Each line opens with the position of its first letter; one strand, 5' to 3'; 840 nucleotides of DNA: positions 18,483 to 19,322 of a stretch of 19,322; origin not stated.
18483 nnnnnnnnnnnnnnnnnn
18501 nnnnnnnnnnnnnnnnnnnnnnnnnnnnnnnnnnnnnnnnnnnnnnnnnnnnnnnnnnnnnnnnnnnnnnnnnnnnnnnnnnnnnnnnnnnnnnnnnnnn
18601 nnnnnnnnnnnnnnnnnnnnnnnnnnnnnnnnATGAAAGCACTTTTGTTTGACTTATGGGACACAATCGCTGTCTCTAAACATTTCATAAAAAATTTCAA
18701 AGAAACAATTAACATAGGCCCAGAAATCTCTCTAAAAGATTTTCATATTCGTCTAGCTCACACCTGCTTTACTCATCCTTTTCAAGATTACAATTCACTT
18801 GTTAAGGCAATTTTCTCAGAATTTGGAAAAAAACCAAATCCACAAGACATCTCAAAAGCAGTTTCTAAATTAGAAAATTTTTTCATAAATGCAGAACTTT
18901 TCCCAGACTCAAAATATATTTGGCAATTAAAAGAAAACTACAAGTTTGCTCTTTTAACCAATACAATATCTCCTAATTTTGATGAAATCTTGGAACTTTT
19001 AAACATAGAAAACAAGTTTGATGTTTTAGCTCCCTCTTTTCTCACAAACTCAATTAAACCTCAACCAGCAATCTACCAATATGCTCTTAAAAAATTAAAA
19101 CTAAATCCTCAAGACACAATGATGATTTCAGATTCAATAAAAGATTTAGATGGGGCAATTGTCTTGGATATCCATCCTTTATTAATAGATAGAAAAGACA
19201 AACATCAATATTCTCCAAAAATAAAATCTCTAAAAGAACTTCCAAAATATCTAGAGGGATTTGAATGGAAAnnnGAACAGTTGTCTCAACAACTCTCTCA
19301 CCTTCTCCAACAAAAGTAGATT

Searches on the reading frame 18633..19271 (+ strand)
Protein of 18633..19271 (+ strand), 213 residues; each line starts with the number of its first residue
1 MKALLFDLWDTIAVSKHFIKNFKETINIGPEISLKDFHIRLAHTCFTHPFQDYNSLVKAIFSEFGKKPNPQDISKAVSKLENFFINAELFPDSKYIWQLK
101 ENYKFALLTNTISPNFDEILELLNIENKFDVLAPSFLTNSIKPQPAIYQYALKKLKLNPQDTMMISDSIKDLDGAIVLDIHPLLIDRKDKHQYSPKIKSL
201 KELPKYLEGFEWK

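Call 11: search_protein_families(library=pfam, proteins=[window:18633-19271:+], max_evalue=0.001)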
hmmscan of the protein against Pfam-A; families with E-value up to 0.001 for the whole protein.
window:18633-19271:+ (213 aa): 3 families
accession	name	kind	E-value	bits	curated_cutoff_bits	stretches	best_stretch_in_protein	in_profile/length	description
PF00702.32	Hydrolase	-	1.3e-17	65.2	26.4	1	1-176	1-188/191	haloacid dehalogenase-like hydrolase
PF13419.12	HAD_2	-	2.5e-16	60.7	23.8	1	57-179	45-172/178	Haloacid dehalogenase-like hydrolase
PF13242.12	Hydrolase_like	-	2.8e-07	30.8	22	1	142-185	4-48/75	HAD-hyrolase-like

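Call 79: find_encoding_contigs(protein=window:18633-19271:+, flank=10000, max_places=2)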
Protein window:18633-19271:+ (213 aa): no gene with exactly this product is on record in the collection.
